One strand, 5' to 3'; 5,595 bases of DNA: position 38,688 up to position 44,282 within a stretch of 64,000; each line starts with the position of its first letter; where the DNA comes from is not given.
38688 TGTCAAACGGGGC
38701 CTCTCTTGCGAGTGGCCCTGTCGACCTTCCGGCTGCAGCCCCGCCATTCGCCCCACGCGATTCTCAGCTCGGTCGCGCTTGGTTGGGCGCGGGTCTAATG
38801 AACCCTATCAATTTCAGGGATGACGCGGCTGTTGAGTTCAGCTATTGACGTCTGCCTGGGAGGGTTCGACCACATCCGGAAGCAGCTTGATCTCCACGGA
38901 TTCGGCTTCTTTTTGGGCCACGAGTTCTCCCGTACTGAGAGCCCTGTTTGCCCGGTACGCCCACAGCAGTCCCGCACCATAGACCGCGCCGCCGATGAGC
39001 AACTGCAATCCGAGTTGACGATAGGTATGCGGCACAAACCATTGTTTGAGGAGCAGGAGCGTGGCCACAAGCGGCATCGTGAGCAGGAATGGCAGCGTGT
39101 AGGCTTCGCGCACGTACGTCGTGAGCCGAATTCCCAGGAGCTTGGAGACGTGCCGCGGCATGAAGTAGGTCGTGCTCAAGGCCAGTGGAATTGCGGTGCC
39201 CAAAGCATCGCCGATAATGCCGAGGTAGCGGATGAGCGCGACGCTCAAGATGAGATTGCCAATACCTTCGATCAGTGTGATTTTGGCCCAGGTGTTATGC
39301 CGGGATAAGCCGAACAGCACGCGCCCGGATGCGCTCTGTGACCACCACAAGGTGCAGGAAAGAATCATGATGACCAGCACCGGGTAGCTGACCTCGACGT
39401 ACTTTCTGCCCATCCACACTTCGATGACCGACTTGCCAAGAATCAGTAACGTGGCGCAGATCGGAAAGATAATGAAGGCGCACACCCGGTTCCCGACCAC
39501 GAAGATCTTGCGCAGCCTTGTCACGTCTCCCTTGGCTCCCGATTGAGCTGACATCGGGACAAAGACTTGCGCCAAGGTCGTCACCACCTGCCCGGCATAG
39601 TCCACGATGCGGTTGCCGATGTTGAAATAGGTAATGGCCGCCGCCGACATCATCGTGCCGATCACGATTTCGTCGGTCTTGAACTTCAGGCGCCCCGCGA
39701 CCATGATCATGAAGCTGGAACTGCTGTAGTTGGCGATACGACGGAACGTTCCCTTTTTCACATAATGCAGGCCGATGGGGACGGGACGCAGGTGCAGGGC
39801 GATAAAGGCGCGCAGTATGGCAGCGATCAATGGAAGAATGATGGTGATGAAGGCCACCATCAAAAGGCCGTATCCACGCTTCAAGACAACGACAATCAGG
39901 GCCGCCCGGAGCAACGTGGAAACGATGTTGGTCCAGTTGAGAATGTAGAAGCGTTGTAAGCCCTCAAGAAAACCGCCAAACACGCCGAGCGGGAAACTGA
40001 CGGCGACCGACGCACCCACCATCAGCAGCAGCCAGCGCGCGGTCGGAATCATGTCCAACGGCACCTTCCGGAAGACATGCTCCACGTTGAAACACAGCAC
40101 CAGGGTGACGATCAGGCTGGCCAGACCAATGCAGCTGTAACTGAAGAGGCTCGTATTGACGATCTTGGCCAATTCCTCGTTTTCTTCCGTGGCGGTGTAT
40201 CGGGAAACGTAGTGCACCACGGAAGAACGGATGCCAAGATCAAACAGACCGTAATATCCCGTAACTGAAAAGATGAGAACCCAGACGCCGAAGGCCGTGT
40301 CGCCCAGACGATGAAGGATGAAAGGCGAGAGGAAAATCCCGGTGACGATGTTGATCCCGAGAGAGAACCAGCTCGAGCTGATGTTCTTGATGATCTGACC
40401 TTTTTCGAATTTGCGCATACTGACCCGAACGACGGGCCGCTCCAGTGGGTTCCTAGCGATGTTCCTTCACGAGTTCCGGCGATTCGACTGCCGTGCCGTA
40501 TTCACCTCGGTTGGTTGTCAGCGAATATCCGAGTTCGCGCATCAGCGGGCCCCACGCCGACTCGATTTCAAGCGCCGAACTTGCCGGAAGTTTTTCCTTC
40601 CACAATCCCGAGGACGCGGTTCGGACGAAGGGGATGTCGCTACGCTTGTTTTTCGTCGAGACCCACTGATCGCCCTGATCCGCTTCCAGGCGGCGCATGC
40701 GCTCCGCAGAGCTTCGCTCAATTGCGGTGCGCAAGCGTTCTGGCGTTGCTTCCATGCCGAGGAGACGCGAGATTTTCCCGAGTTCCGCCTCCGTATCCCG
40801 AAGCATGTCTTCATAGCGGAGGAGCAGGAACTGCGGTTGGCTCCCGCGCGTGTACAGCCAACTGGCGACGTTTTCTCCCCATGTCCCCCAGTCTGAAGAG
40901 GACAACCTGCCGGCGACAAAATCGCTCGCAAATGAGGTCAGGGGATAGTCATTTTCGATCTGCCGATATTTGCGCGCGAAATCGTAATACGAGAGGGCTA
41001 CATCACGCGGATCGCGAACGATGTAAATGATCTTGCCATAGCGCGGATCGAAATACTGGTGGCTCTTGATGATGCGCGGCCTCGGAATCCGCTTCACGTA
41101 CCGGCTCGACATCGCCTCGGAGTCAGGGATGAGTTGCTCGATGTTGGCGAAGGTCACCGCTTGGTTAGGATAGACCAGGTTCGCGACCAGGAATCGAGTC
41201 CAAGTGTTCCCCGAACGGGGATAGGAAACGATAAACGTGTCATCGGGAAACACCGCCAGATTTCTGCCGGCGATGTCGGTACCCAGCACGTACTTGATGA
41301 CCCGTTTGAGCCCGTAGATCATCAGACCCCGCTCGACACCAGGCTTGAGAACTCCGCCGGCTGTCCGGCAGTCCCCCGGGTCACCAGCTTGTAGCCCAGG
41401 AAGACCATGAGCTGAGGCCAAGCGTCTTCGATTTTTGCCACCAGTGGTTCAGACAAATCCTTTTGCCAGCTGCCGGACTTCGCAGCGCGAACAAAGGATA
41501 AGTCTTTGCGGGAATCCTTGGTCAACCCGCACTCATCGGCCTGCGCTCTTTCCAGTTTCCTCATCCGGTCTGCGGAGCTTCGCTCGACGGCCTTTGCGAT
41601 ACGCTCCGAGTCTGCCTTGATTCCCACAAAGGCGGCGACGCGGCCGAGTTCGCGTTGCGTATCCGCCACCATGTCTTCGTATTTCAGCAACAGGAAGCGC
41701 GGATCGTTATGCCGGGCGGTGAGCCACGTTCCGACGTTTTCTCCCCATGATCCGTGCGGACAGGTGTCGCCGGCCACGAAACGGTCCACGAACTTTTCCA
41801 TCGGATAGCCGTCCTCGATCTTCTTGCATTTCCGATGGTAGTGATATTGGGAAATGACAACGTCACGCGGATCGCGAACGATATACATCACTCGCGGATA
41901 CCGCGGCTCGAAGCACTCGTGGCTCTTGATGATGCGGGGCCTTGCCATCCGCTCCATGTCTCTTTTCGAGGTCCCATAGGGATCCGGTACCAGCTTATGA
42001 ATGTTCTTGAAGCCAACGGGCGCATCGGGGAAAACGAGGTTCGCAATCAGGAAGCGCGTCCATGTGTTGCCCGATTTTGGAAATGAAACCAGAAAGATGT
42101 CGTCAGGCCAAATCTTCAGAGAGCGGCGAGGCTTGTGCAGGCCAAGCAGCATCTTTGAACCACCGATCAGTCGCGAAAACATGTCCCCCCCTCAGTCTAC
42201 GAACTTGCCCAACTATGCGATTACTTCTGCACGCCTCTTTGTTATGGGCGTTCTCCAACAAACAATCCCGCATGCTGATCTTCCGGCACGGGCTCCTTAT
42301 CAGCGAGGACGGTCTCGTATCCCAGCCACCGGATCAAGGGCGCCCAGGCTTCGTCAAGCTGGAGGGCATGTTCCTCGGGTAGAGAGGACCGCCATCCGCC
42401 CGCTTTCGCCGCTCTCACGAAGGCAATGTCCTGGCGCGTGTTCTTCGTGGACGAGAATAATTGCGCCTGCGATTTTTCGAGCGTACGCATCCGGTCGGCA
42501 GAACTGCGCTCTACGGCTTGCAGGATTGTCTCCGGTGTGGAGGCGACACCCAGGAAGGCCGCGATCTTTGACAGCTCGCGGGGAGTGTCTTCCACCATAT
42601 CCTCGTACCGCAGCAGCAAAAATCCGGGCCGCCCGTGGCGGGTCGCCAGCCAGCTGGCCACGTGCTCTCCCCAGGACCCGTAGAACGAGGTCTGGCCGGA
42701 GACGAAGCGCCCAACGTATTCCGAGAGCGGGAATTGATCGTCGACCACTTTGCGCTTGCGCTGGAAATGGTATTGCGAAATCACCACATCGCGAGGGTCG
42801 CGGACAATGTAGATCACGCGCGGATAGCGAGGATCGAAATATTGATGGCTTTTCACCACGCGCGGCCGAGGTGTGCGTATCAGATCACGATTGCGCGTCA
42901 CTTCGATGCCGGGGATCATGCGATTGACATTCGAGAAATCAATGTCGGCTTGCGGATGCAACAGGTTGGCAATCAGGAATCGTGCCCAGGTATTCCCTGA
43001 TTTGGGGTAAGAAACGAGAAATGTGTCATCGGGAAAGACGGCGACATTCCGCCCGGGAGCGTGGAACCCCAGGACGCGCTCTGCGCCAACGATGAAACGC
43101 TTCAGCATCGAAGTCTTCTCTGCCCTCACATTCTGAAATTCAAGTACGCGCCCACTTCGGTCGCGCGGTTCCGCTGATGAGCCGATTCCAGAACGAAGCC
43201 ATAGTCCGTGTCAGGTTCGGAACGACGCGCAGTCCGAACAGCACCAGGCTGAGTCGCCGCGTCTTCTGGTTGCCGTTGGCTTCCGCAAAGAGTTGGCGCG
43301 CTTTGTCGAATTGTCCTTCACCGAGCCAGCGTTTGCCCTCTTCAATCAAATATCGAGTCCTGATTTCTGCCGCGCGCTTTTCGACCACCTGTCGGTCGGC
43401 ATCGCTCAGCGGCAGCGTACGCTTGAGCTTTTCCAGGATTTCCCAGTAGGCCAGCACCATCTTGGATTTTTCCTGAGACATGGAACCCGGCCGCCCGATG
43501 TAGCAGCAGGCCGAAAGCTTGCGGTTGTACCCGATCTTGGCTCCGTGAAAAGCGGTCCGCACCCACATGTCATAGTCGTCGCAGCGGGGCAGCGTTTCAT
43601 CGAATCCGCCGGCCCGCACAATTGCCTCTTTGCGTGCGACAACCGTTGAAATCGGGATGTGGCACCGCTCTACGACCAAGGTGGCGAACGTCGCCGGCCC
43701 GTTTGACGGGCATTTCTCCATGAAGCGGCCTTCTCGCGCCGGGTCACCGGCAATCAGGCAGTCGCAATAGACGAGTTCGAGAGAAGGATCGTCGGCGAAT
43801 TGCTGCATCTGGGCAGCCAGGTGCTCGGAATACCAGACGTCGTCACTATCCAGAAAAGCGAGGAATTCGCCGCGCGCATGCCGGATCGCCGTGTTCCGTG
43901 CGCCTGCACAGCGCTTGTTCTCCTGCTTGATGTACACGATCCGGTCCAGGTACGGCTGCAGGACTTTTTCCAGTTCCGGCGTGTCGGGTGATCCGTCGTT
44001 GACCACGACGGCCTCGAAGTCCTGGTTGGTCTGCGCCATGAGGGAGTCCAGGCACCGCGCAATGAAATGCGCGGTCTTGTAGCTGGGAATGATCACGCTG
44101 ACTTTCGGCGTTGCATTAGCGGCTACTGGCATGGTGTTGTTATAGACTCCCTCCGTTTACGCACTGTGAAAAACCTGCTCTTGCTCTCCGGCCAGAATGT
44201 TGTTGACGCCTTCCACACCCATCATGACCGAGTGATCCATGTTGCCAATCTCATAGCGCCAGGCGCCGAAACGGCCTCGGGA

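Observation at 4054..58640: Stop-codon-proximal intergenic elements built from in-phase 7-nt units, with a different word at each locus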

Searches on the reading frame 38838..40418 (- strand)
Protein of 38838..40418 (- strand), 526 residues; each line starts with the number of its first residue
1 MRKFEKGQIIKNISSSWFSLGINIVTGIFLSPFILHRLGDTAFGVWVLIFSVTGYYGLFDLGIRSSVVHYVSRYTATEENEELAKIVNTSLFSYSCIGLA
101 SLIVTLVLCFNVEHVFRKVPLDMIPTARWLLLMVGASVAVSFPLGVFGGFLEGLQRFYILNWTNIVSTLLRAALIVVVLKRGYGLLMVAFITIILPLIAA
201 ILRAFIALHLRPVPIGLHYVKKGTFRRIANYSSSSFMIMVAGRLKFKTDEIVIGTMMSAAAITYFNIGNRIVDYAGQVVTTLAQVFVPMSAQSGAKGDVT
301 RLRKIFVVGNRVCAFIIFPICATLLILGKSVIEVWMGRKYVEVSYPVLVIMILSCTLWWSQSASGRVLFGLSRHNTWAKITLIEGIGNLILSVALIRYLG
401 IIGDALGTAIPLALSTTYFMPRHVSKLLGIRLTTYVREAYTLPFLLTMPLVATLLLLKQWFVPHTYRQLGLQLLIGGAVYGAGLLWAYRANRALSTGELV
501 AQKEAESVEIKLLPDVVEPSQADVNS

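Call 70: search_protein_families(library=pfam, proteins=[window:38838-40418:-], max_evalue=0.00001)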
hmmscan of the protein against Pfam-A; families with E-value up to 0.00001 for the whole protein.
window:38838-40418:- (526 aa): 2 families
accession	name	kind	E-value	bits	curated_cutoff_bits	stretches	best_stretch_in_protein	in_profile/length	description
PF01943.22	Polysacc_synt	-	1.4e-12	48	28.2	1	27-292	19-272/274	Polysaccharide biosynthesis protein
PF13440.11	Polysacc_synt_3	-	2.9e-12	46.9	23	1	40-343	8-291/293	Polysaccharide biosynthesis protein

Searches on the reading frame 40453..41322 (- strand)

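Call 70: search_protein_families(library=pfam, proteins=[window:40453-41322:-], max_evalue=0.00001)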
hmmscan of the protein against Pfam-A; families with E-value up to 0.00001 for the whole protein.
window:40453-41322:- (289 aa): 2 families
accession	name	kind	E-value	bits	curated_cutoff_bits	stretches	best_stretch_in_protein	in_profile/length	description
PF00685.33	Sulfotransfer_1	-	8.1e-36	124.2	22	1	26-264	1-254/255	Sulfotransferase domain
PF13469.12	Sulfotransfer_3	-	4.2e-10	40.7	27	1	97-193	126-215/216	Sulfotransferase family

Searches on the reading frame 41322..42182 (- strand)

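Call 70: search_protein_families(library=pfam, proteins=[window:41322-42182:-], max_evalue=0.00001)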
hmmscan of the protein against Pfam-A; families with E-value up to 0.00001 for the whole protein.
window:41322-42182:- (286 aa): 2 families
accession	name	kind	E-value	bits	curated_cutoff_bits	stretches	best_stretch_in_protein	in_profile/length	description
PF00685.33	Sulfotransfer_1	-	2.2e-41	142.4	22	1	26-258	1-250/255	Sulfotransferase domain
PF13469.12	Sulfotransfer_3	-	1.4e-09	39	27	1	97-190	126-214/216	Sulfotransferase family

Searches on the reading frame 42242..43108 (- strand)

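Call 70: search_protein_families(library=pfam, proteins=[window:42242-43108:-], max_evalue=0.00001)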
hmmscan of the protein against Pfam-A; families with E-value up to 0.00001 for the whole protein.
window:42242-43108:- (288 aa): 2 families
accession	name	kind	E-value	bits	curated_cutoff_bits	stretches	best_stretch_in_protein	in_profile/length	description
PF00685.33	Sulfotransfer_1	-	3.8e-42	144.9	22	1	26-255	1-247/255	Sulfotransferase domain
PF13469.12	Sulfotransfer_3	-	4.1e-10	40.7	27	1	97-189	126-213/216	Sulfotransferase family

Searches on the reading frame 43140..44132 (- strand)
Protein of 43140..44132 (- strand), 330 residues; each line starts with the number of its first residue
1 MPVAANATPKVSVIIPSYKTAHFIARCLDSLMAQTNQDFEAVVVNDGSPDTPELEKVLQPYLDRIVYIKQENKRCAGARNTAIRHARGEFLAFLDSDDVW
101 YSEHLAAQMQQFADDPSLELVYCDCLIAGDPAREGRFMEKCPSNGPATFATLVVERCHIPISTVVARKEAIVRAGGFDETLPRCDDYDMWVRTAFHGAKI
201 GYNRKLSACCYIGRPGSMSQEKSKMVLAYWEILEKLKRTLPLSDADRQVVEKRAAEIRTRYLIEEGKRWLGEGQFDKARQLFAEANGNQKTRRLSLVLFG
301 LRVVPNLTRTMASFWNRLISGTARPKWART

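Call 70: search_protein_families(library=pfam, proteins=[window:43140-44132:-], max_evalue=0.00001)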
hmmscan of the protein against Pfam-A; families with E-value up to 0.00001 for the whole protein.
window:43140-44132:- (330 aa): 3 families
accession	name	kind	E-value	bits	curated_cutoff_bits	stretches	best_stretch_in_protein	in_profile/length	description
PF00535.33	Glycos_transf_2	-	4.9e-29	101.9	23.3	1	12-116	1-107/168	Glycosyl transferase family 2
PF10111.15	Glyco_tranf_2_2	-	5.7e-14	52.7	27.3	1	12-110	1-104/276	Glycosyltransferase like family 2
PF13641.12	Glyco_tranf_2_3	-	6.4e-14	53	27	1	9-120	1-118/230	Glycosyltransferase like family 2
